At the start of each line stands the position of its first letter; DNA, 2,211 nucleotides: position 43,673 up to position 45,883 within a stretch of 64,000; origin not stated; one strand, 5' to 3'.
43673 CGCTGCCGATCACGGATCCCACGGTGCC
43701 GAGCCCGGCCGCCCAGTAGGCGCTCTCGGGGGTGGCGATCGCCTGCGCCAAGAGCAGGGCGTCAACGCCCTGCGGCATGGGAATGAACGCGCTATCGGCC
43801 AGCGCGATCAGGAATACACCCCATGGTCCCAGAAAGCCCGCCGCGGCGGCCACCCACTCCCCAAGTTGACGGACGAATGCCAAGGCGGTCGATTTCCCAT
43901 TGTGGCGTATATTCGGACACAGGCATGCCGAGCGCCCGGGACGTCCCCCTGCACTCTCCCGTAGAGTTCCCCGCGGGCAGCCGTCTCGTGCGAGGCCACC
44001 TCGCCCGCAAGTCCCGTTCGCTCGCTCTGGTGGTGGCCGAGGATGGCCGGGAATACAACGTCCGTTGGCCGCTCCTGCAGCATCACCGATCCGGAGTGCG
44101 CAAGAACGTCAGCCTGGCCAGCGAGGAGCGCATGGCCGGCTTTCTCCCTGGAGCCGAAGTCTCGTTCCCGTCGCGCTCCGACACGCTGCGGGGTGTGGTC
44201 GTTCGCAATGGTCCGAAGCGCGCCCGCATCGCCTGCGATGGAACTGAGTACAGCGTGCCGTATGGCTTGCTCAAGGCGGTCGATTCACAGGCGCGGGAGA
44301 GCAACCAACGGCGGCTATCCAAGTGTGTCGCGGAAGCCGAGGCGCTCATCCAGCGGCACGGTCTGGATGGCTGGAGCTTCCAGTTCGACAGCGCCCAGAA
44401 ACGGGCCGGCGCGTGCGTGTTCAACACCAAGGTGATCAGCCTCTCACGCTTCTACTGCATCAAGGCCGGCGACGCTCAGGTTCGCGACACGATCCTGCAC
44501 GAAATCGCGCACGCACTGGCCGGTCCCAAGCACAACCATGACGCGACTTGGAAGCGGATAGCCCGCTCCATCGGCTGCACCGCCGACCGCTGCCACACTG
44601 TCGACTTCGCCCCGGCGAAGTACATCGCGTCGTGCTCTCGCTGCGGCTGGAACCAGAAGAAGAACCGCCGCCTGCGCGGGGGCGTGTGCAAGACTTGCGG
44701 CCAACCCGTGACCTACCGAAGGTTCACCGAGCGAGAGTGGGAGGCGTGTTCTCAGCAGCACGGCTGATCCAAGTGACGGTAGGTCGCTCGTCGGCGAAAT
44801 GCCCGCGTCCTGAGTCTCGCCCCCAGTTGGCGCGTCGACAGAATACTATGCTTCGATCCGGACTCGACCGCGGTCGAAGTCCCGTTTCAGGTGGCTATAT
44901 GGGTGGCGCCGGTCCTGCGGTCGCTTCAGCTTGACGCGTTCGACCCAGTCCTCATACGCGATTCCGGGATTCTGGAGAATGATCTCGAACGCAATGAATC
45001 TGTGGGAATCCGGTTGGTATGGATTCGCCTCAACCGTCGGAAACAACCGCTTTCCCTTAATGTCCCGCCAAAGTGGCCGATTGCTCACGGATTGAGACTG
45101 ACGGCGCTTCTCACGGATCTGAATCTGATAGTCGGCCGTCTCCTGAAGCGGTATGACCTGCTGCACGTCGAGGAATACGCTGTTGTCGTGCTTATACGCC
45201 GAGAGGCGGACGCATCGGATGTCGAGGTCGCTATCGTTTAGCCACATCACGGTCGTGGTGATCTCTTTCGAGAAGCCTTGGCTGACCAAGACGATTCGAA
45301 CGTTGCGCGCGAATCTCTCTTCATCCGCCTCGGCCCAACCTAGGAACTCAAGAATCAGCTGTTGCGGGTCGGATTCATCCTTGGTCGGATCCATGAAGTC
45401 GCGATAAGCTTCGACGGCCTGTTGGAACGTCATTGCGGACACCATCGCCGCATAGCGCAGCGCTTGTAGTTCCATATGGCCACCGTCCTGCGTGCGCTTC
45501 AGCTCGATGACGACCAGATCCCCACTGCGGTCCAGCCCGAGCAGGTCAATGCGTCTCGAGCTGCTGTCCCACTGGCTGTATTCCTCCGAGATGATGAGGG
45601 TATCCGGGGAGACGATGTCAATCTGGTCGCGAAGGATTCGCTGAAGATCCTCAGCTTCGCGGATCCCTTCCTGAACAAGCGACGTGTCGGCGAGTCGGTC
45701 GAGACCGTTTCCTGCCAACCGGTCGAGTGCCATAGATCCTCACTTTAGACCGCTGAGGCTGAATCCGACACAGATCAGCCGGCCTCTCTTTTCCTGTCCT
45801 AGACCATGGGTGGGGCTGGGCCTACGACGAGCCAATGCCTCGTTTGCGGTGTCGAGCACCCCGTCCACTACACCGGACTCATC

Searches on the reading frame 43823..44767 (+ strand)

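Call 13: search_protein_families(library=pfam, proteins=[window:43823-44767:+], max_evalue=0.001)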
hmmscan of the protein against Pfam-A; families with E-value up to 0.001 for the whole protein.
window:43823-44767:+ (314 aa): 1 family
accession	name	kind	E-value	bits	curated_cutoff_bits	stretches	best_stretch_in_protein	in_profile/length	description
PF10263.15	SprT-like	-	2.8e-11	43.7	25.6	1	168-257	4-102/108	SprT-like family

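Call 105: search_protein_families(library=padloc, proteins=[window:43823-44767:+], max_evalue=0.01)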
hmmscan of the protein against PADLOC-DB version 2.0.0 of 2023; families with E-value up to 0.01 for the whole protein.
window:43823-44767:+ (314 aa): 0 families

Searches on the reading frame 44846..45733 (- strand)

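Call 13: search_protein_families(library=pfam, proteins=[window:44846-45733:-], max_evalue=0.001)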
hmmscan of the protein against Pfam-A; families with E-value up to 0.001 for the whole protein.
window:44846-45733:- (295 aa): 1 family
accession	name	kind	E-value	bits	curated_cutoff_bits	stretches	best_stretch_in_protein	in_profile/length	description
PF01939.22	NucS_C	-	0.00031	21.2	24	0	28-94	3-66/124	Endonuclease NucS C-terminal domain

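Call 105: search_protein_families(library=padloc, proteins=[window:44846-45733:-], max_evalue=0.01)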
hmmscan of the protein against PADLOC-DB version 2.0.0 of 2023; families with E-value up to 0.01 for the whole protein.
window:44846-45733:- (295 aa): 10 families
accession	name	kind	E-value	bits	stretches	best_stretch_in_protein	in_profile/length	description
PDLC04909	PDC-S11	-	1.3e-105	351.8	1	1-218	1-219/347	-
PDLC04915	PDC-S11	-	1.6e-93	312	1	1-219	1-219/379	-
PDLC04913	PDC-S11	-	1.9e-57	193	1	9-219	9-221/375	-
PDLC04910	PDC-S11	-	1.2e-44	151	1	7-214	7-215/359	-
PDLC04916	PDC-S11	-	1.8e-34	117.4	1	17-212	15-202/358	-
PDLC04946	PDC-S18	-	7.9e-06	23.1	1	48-94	62-107/365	-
PDLC04944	PDC-S18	-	0.00014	19.3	1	18-97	14-91/307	-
PDLC04914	PDC-S11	-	0.00022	18.5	0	13-79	7-74/314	-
PDLC00943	Cas4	-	0.0022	15.9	1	57-110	67-121/180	CRISPR-associated protein Cas4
PDLC00388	SduA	-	0.0042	14.2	1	47-91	248-291/402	DUF4263 domain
